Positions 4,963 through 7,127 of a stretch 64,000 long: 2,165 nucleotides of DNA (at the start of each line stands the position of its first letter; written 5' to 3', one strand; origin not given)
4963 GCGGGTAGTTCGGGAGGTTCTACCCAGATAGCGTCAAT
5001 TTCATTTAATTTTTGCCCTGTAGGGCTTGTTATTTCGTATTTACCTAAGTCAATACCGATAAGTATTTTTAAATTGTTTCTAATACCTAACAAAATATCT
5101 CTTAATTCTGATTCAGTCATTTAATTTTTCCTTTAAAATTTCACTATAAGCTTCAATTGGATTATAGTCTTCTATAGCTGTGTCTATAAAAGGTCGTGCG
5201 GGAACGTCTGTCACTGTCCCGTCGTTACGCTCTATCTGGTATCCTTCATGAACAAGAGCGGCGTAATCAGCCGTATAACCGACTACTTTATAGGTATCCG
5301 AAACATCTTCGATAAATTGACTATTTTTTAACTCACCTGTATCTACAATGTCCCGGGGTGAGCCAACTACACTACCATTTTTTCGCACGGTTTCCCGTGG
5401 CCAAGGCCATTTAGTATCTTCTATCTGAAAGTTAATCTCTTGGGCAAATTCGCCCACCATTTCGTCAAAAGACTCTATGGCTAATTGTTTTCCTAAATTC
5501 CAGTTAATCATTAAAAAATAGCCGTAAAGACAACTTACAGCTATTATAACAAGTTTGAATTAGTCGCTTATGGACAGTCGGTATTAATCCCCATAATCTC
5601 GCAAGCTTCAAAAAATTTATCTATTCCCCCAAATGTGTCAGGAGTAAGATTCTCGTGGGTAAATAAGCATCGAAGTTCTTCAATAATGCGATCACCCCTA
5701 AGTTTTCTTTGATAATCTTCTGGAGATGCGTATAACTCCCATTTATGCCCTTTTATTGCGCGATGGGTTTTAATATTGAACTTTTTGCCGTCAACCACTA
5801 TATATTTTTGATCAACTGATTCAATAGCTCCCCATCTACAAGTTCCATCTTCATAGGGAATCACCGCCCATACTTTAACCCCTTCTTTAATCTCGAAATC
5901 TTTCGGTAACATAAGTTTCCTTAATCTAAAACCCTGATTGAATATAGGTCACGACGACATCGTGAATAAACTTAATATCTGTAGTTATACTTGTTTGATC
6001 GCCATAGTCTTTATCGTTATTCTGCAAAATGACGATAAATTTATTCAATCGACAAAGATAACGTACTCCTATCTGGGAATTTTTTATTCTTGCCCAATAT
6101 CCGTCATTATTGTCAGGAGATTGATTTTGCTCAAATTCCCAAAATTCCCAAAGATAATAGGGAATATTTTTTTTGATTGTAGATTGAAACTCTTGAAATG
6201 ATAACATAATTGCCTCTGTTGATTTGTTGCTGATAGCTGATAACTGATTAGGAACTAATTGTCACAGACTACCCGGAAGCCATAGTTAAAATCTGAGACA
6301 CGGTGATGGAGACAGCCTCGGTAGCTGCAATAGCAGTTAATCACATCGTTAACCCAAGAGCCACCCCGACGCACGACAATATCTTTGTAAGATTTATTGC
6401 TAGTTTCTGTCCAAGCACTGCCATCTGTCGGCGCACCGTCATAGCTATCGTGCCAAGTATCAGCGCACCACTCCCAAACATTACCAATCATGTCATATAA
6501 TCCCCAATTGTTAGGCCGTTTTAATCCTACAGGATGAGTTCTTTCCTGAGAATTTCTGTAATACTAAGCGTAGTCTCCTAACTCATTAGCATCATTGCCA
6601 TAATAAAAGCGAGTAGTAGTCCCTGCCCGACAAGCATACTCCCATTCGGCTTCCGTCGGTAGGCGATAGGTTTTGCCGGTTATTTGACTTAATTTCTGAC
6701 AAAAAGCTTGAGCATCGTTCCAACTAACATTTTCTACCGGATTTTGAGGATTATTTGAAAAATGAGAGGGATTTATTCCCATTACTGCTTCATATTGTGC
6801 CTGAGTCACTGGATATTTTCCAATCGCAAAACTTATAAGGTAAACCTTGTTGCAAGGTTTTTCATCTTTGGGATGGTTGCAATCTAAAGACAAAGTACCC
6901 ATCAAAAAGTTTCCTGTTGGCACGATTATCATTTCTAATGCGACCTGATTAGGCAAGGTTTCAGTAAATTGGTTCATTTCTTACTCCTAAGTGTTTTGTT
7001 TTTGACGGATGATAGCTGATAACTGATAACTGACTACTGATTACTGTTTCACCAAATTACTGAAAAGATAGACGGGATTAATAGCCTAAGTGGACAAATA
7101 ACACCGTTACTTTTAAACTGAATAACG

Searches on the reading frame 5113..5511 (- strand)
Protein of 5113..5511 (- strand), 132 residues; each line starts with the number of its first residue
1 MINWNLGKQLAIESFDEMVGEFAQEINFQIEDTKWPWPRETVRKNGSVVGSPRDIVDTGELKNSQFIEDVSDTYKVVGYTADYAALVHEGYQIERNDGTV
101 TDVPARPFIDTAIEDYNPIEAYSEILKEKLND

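Call 65: search_protein_families(library=pfam, proteins=[window:5113-5511:-], max_evalue=0.01)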
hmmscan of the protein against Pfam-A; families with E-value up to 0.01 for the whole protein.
window:5113-5511:- (132 aa): 1 family
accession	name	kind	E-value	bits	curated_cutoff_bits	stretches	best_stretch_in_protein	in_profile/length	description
PF05069.18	Phage_tail_S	-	0.0044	17.4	24.3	1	35-120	48-140/148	Phage virion morphogenesis family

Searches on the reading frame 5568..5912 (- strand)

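Call 65: search_protein_families(library=pfam, proteins=[window:5568-5912:-], max_evalue=0.01)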
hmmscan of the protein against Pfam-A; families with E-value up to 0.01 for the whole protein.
window:5568-5912:- (114 aa): 1 family
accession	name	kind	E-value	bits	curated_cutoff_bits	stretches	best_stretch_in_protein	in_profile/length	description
PF24203.1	Phage_ProQ_C_like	-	1.6e-08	35.6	27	1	4-92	4-100/112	Phage ProQ C-terminal-like domain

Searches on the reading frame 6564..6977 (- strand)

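Call 65: search_protein_families(library=pfam, proteins=[window:6564-6977:-], max_evalue=0.01)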
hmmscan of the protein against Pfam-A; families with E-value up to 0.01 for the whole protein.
window:6564-6977:- (137 aa): 1 family
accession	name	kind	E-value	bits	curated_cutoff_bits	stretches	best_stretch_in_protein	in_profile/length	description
PF03781.23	FGE-sulfatase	-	2.3e-29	103.3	23.3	1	15-130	4-136/255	Sulfatase-modifying factor enzyme 1-like domain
